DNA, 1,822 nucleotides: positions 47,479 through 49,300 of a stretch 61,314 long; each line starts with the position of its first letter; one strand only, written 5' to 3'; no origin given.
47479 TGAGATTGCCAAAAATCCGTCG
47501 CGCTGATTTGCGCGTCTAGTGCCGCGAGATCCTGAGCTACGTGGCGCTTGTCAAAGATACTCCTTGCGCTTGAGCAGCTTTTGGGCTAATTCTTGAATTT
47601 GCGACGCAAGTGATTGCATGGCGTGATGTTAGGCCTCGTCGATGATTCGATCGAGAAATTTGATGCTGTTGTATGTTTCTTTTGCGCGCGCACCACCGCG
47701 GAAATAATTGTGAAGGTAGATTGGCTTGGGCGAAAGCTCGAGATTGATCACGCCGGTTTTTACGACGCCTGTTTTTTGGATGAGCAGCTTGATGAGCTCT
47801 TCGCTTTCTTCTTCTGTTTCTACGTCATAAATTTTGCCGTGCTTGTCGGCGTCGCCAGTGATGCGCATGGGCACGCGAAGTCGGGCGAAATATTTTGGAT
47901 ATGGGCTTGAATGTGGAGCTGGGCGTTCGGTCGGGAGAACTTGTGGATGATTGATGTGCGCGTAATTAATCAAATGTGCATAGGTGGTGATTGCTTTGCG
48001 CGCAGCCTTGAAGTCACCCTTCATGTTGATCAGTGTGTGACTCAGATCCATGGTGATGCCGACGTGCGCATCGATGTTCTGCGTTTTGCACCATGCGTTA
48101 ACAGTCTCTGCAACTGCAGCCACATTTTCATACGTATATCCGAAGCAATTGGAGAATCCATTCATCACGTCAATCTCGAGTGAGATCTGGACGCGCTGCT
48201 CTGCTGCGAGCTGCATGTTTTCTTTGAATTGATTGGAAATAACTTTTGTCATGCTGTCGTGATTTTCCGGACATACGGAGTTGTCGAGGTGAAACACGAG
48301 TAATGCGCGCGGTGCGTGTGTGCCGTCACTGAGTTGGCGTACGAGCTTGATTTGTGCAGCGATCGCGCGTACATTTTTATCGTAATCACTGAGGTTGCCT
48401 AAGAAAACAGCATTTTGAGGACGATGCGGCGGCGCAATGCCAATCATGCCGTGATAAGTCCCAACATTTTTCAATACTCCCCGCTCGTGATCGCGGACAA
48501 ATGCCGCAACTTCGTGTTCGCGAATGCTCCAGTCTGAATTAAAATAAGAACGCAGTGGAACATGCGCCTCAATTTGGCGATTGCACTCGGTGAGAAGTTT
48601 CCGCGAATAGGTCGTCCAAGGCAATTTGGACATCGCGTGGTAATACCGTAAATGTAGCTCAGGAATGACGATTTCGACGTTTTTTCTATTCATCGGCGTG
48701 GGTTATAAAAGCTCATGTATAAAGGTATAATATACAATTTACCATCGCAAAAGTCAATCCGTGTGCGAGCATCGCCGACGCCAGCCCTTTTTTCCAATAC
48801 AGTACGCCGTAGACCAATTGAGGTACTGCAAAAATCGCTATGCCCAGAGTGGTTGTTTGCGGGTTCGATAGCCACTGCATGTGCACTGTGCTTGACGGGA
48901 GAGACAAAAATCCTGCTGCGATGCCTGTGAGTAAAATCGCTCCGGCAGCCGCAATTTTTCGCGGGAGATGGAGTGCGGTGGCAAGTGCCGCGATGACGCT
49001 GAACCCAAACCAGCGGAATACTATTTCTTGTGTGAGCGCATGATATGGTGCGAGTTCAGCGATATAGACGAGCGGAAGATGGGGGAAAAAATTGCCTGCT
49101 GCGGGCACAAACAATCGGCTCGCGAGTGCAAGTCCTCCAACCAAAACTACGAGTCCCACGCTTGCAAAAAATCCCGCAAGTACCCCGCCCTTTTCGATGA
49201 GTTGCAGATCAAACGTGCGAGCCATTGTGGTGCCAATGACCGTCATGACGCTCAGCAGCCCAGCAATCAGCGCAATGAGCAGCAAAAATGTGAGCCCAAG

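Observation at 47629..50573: An aeRF1/Pelota-like protein, a CPBP protease and an Endo IV-like TIM barrel are packed directly upstream of prfB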

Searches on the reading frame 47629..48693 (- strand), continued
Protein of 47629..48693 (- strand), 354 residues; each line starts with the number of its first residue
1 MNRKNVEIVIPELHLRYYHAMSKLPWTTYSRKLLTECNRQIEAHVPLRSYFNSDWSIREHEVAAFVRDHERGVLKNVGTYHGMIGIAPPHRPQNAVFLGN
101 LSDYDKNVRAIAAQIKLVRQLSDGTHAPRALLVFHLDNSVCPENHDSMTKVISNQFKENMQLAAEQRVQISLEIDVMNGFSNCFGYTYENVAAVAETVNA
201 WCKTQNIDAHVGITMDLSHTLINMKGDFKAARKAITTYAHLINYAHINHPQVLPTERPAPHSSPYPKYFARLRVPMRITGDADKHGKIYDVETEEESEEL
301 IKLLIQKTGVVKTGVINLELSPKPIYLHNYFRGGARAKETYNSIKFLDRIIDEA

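Call 52: predict_structure(alignment_id=A2)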
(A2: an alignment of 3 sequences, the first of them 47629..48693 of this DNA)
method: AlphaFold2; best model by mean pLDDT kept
length: 354 residues; sequences in the alignment: 3
mean_pLDDT: 63.4   pTM: 0.73
mean pLDDT of the five models: 63.4, 62.8, 61.9, 61.8, 61.0
residues with pLDDT >= 90: 42; 70-90: 117; 50-70: 81; < 50: 114
segments of 3 or more residues with pLDDT < 50: 1-43, 83-99, 139-142, 179-181, 258-283, 312-314, 320-335
pLDDT, mean of each block of 10 residues (from residue 1): 37 31 30 38 53 73 68 54 40 39 77 85 64 67 72 91 90 68 72 94 94 84 83 91 77 57 35 33 60 85 79 50 31 46 69 68
secondary structure, 60 per line:
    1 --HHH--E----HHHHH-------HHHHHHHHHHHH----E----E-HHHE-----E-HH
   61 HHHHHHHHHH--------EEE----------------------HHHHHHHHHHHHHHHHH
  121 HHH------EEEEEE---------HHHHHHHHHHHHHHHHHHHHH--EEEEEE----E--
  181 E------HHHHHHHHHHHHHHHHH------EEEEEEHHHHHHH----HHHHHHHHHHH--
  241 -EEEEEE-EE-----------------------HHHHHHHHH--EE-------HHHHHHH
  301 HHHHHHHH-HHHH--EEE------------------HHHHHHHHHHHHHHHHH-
elements in order: H13-17 H25-36 H59-70 E79-81 H104-123 E130-135 H145-165 E168-173 H188-204 E211-216 H217-223 H228-238 E242-247 H274-282 H294-308 H310-313 E316-318 H337-353

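Call 58: fold_search(model_id=the predicted structure, library=pdb)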
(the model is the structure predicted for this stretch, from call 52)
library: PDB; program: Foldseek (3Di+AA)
matches with E <= 10: 1663; with E <= 0.001: 125
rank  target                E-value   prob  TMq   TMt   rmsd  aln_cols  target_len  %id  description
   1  1i60                  7.0e-07  1.00  0.53  0.65   5.7       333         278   12  Structural genomics, IOLI protein (released 2002-03-13)
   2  6wn6_A                8.3e-07  1.00  0.48  0.61   7.7       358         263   12  Crystal structure of 3-keto-D-glucoside 4-epimerase, YcjR, from E. coli, apo form (released 2020-06-10)
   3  8xiv                  2.4e-06  1.00  0.52  0.61   8.1       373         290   12  Production of D-psicose (released 2024-12-25)
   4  6wn6_B                2.4e-06  1.00  0.48  0.61   7.7       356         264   12  Crystal structure of 3-keto-D-glucoside 4-epimerase, YcjR, from E. coli, apo form (released 2020-06-10)
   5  4pfh_A                2.8e-06  1.00  0.53  0.61   6.7       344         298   12  Crystal structure of engineered D-tagatose 3-epimerase PcDTE-IDF8 (released 2014-10-22)
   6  5hmq_F                3.8e-06  1.00  0.48  0.29   5.0       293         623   13  xylose isomerase-like TIM barrel/4-hydroxyphenylpyruvate dioxygenase fusion protein (released 2016-10-19)
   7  2nq9_A                4.0e-06  1.00  0.51  0.63   4.8       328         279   14  High resolution crystal structure of Escherichia coli endonuclease IV (Endo IV) Y72A mutant bound to damaged DNA (released 2007-11-13)
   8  4pfh_B                5.0e-06  1.00  0.52  0.62   6.7       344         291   12  Crystal structure of engineered D-tagatose 3-epimerase PcDTE-IDF8 (released 2014-10-22)
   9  8xix                  5.9e-06  1.00  0.50  0.60   8.1       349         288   13  KeDt3e within Co (released 2024-12-25)
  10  4pgl_A                6.9e-06  1.00  0.52  0.60   6.5       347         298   12  Crystal structure of engineered D-tagatose 3-epimerase PcDTE-ILS6 (released 2014-10-22)
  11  3wqo_B                9.7e-06  1.00  0.49  0.63   4.7       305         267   13  Crystal structure of D-tagatose 3-epimerase-like protein (released 2014-07-09)
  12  8yec_E                1.1e-05  1.00  0.50  0.58   5.7       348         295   14  Crystal structure of L-ribulose 3-epimerase in complex with D-allulose (released 2025-02-12)
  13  4pgl_B                1.3e-05  1.00  0.52  0.61   6.5       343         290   12  Crystal structure of engineered D-tagatose 3-epimerase PcDTE-ILS6 (released 2014-10-22)
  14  5hmq_D                1.3e-05  1.00  0.46  0.28   5.5       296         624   12  xylose isomerase-like TIM barrel/4-hydroxyphenylpyruvate dioxygenase fusion protein (released 2016-10-19)
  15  7dz2_C                1.3e-05  1.00  0.46  0.56   8.2       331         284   12  Crystal structures of D-allulose 3-epimerase from Sinorhizobium fredii (released 2022-08-03)
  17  3wqo_A                1.4e-05  1.00  0.53  0.66   5.1       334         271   14  Crystal structure of D-tagatose 3-epimerase-like protein (released 2014-07-09)
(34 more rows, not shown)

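Call 61: find_encoding_contigs(protein=P0042, flank=5000, max_places=2)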
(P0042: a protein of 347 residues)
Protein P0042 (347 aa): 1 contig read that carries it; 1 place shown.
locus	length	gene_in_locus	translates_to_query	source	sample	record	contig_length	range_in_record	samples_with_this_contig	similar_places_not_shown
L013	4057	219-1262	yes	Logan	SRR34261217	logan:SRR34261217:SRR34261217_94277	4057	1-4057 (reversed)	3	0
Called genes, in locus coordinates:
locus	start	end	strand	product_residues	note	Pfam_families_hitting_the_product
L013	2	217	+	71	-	?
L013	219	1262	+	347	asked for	PF01261:AP_endonuc_2 (weak)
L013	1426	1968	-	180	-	PF14378:PAP2_3, PF01569:PAP2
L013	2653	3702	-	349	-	PF04055:Radical_SAM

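Call 62: find_encoding_contigs(protein=P0043, flank=5000, max_places=2)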
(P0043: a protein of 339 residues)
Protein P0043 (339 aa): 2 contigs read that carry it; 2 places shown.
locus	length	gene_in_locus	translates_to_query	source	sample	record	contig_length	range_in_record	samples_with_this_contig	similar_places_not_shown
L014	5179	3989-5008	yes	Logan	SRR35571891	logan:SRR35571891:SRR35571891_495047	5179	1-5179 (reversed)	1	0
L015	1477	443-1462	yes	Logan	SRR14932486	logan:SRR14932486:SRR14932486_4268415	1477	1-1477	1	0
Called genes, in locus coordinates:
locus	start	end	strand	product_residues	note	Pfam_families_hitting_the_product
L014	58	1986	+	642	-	PF03717:PBP_dimer, PF00905:Transpeptidase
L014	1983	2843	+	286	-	PF00763:THF_DHG_CYH, PF02882:THF_DHG_CYH_C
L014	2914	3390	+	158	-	PF03449:GreA_GreB_N, PF01272:GreA_GreB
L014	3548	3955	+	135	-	-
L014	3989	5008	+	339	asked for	PF01261:AP_endonuc_2 (weak)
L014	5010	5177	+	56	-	?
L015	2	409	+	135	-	?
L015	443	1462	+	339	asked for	PF01261:AP_endonuc_2 (weak)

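Call 63: find_encoding_contigs(protein=P0045, flank=5000, max_places=2)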
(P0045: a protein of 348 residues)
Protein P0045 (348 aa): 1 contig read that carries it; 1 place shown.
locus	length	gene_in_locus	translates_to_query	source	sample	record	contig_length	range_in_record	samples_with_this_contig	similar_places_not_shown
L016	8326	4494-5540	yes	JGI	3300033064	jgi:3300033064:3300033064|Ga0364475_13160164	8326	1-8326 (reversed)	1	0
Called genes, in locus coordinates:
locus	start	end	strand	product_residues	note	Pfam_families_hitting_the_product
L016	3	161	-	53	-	?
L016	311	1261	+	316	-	-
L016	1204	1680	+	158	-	-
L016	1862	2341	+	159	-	-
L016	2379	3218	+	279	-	PF08282:Hydrolase_3, PF05116:S6PP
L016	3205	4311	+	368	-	-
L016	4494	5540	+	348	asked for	PF01261:AP_endonuc_2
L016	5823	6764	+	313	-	PF12146:Hydrolase_4, PF00561:Abhydrolase_1, PF12697:Abhydrolase_6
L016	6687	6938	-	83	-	-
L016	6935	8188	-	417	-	PF13102:Phage_int_SAM_5, PF00589:Phage_integrase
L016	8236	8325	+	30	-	?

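Call 64: find_encoding_contigs(protein=P0046, flank=5000, max_places=2)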
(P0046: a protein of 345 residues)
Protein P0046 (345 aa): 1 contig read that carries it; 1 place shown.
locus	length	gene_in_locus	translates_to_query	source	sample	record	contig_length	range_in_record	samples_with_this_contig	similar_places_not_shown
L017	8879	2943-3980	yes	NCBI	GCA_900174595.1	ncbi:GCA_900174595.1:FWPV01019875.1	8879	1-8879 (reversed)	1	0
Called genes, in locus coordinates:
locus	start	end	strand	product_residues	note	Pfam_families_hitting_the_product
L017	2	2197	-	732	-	?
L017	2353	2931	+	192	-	-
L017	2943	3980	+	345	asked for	PF01261:AP_endonuc_2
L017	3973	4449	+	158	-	PF13298:LigD_N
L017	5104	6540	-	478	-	PF04055:Radical_SAM, PF03692:CxxCxxCC (faint)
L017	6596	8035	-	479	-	PF04055:Radical_SAM, PF13186:SPASM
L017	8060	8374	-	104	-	PF12647:RNHCP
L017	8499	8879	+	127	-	?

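Call 73: find_encoding_contigs(protein=P0047, flank=5000, max_places=2)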
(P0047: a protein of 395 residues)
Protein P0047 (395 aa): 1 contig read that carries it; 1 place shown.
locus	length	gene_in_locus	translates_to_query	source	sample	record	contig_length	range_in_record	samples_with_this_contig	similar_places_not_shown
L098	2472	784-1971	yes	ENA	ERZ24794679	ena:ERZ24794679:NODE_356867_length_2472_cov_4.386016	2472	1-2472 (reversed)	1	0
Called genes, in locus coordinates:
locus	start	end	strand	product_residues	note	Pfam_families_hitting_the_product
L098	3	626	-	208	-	?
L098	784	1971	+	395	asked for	PF01261:AP_endonuc_2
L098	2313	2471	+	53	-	?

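Call 74: find_encoding_contigs(protein=P0048, flank=5000, max_places=2)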
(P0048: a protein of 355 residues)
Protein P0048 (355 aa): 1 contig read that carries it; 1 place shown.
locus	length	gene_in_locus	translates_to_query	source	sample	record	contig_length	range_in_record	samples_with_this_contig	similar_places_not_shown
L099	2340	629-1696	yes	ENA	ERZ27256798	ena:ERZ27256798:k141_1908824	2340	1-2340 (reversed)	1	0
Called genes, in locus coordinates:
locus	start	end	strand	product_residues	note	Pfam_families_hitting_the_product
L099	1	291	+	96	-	?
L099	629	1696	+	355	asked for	PF01261:AP_endonuc_2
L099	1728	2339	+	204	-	?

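Call 81: search_protein_families(library=phrogs, proteins=[L001:9167-9985:+, window:47629-48693:-], max_evalue=10)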
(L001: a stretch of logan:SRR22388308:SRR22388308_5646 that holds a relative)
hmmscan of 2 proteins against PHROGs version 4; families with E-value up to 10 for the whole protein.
L001:9167-9985:+ (273 aa): 2 families
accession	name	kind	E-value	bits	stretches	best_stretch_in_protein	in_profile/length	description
phrog_27041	-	unknown function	0.051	14.5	1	219-239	6-26/44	-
phrog_34629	-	unknown function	0.38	12.1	1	38-64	5-31/65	-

window:47629-48693:- (354 aa): 2 families
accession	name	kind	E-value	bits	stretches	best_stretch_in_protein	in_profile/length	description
phrog_38230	-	unknown function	0.21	12.3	1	214-243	55-84/148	-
phrog_14034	-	unknown function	0.24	12.6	1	172-190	34-52/75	-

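Call 82: search_protein_families(library=padloc, proteins=[L001:9167-9985:+, window:47629-48693:-], max_evalue=10)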
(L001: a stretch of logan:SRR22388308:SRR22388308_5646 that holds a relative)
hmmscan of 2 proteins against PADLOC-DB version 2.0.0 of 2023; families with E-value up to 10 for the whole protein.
L001:9167-9985:+ (273 aa): 0 families

window:47629-48693:- (354 aa): 0 families

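Call 83: search_protein_families(library=pfam, proteins=[L001:9167-9985:+, L001:9560-9985:+], max_evalue=10)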
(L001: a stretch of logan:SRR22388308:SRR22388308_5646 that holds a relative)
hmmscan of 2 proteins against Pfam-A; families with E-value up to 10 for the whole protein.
L001:9167-9985:+ (273 aa): 1 family
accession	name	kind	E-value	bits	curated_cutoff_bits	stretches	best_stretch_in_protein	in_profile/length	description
PF14991.11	MLANA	-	0.081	13.6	27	1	44-105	27-84/117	Protein melan-A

L001:9560-9985:+ (142 aa): 0 families

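Call 84: search_protein_families(library=pfam, proteins=[L003:9574-9978:+, L001:9590-9985:+, L001:9620-9961:+, L001:9530-9985:+, L001:9605-9940:+], max_evalue=10)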
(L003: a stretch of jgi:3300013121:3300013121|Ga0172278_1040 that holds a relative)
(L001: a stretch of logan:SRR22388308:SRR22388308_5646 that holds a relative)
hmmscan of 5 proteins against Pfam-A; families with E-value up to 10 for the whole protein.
L003:9574-9978:+ (135 aa): 1 family
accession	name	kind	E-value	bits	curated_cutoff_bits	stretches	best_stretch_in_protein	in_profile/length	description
PF02517.21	Rce1-like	-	1.9e-05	25.3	22.4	1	17-123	5-90/93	Type II CAAX prenyl endopeptidase Rce1-like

L001:9590-9985:+ (132 aa): 1 family
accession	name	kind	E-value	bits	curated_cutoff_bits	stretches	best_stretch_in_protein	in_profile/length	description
PF19293.4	CdaA_N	-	4.2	8.1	23.8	1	85-131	14-58/81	CdaA N-terminal transmembrane domain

L001:9620-9961:+ (114 aa): 0 families

L001:9530-9985:+ (152 aa): 0 families

L001:9605-9940:+ (112 aa): 0 families

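Call 100: find_related_loci(query=A9, collection=genome_contigs, flank=5000)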
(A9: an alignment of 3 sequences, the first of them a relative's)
Query A9 (343 aa) in genome_contigs; peptide patterns used: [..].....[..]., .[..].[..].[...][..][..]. (x = any residue, [..] = any of these).
67 stretches matched a pattern; 1 encode a relative of the query (tblastn E <= 1e-3); 1 distinct loci.
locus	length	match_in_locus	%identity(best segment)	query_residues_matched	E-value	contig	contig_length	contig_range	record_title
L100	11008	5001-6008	66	1-342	8e-158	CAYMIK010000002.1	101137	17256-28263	MAG TPA_asm: uncultured Candidatus Saccharibacteria bacterium isolate SRP286056_co2_576 genome assembly, contig: NODE_19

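Call 105: search_protein_families(library=ncbifam, proteins=[L004:5522-5983:+], max_evalue=0.001)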
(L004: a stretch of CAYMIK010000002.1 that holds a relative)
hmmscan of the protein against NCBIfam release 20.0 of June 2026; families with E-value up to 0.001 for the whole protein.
L004:5522-5983:+ (153 aa): 1 family
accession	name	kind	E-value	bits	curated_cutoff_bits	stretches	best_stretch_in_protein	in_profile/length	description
NF040826.1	lxa_BCAM0308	equivalog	8e-31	106.8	100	1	3-149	10-151/153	BCAM0308 family protein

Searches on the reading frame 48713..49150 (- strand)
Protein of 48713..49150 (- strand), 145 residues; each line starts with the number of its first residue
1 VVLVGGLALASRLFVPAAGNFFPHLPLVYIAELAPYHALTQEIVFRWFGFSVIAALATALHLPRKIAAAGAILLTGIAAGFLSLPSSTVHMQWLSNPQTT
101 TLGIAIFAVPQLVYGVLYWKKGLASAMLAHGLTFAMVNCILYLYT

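Call 83: search_protein_families(library=pfam, proteins=[window:48713-49120:-], max_evalue=10)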
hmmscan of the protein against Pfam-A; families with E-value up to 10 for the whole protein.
window:48713-49120:- (135 aa): 1 family
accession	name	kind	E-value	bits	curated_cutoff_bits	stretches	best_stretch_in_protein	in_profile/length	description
PF02517.21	Rce1-like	-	4.4e-06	27.3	22.4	1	17-123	5-90/93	Type II CAAX prenyl endopeptidase Rce1-like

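Call 84: search_protein_families(library=pfam, proteins=[window:48713-49150:-, window:48713-49090:-], max_evalue=10)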
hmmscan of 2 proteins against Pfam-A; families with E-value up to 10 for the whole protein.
window:48713-49150:- (145 aa): 1 family
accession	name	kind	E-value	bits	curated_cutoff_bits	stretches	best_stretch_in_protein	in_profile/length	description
PF02517.21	Rce1-like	-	5.1e-06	27.1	22.4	1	27-133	5-90/93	Type II CAAX prenyl endopeptidase Rce1-like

window:48713-49090:- (125 aa): 1 family
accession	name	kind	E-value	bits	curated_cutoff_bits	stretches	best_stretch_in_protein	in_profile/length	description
PF02517.21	Rce1-like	-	3.5e-06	27.6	22.4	1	7-113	5-90/93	Type II CAAX prenyl endopeptidase Rce1-like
